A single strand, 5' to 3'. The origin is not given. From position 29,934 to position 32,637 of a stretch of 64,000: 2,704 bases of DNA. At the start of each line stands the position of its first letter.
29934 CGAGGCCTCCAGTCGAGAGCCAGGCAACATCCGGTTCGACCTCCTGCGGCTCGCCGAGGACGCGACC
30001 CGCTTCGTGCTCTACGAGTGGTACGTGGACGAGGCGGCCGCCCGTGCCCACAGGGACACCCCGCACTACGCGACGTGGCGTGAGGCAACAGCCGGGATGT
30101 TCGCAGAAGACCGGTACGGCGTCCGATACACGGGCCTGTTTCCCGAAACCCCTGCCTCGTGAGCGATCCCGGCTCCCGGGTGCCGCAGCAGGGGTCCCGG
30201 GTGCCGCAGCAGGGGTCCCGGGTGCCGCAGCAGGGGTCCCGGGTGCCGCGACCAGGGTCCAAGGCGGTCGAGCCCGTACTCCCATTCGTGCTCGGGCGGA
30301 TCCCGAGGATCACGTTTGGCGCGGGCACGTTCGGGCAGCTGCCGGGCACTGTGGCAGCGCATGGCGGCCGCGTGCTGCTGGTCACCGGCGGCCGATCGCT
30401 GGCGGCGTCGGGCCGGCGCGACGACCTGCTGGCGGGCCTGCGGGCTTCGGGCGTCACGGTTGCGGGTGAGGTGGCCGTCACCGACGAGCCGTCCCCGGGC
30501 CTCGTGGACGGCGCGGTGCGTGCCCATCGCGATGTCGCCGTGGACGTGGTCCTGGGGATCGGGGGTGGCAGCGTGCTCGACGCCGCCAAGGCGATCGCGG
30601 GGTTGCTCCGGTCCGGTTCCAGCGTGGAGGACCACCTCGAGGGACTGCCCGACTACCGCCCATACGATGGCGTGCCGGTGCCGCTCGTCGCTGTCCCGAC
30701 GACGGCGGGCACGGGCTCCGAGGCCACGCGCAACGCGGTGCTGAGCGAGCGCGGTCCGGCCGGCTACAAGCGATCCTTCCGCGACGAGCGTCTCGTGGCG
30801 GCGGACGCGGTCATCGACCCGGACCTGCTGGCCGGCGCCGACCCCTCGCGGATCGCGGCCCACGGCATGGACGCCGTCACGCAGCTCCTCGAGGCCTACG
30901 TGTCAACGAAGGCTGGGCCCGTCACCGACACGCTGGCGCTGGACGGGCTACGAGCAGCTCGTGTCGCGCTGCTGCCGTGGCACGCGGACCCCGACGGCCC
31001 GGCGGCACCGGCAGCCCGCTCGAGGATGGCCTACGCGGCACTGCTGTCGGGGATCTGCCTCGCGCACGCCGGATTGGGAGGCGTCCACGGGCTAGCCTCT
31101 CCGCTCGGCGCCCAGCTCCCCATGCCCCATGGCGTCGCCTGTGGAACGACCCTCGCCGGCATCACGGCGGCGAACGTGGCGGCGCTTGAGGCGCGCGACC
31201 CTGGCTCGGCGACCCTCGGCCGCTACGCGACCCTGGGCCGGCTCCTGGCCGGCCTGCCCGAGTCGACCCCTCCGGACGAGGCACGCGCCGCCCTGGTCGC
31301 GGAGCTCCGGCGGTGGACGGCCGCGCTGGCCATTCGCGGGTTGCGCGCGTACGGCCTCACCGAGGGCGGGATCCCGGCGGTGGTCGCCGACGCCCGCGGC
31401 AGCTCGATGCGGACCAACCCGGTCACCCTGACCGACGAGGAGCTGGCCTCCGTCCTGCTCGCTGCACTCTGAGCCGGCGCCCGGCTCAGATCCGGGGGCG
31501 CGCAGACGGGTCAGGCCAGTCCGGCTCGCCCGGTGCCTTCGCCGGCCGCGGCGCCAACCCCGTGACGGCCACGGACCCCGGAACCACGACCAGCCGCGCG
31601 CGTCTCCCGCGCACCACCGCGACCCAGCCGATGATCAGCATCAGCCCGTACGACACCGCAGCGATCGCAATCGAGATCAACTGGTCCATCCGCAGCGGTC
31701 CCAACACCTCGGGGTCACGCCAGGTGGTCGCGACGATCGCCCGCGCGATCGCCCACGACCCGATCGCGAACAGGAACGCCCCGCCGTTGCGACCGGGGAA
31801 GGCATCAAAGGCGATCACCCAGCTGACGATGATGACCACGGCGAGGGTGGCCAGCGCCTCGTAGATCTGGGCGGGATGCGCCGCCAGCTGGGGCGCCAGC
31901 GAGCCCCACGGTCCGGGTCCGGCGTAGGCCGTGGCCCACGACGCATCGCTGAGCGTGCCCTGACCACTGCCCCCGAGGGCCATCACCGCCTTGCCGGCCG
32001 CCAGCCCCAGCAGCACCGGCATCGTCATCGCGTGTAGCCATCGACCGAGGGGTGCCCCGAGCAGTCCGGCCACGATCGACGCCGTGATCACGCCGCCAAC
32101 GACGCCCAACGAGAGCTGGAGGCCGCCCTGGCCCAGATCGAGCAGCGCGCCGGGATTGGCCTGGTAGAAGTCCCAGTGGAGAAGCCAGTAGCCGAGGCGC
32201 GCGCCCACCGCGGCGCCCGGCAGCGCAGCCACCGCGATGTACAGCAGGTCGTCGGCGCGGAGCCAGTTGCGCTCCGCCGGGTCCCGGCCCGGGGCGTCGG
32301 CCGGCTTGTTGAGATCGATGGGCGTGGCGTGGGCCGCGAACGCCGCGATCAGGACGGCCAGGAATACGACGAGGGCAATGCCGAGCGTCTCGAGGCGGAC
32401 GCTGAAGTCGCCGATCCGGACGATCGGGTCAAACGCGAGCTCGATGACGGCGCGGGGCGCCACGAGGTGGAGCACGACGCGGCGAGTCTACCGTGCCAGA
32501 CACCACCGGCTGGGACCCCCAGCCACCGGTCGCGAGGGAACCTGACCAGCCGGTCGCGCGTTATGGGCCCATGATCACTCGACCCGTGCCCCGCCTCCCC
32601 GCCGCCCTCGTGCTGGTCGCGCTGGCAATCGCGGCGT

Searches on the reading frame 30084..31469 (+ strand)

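Call 72: search_protein_families(library=pfam, max_evalue=0.00001, proteins=[window:30084-31469:+])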
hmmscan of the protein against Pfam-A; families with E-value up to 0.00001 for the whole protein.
window:30084-31469:+ (462 aa): 3 families
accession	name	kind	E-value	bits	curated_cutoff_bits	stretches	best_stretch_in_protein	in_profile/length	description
PF00465.25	Fe-ADH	-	7.2e-38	130.3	31.3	1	75-246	3-168/168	Iron-containing alcohol dehydrogenase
PF25137.1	ADH_Fe_C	-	1.3e-24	87.4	27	1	258-461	2-193/194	Fe-containing alcohol dehydrogenase family, C-terminal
PF13685.12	Fe-ADH_2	-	5.9e-06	26.8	28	0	78-175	2-97/149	Iron-containing alcohol dehydrogenase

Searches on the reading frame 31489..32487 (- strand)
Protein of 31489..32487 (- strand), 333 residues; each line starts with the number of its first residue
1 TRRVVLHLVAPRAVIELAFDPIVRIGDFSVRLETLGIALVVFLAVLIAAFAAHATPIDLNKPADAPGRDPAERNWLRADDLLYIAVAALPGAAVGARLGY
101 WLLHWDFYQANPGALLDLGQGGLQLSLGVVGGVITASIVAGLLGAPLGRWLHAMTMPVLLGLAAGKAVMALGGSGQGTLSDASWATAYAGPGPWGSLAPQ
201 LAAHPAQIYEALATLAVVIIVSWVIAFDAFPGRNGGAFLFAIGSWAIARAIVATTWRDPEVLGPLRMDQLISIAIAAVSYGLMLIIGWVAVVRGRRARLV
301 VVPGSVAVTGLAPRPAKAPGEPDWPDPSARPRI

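Call 73: search_protein_families(library=pfam, max_evalue=0.00001, proteins=[window:31489-32487:-])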
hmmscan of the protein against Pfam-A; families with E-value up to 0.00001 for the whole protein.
window:31489-32487:- (333 aa): 1 family
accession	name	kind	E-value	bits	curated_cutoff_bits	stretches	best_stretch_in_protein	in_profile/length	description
PF01790.23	LGT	-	8.6e-23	81.3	24.9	1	23-284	4-239/240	Prolipoprotein diacylglyceryl transferase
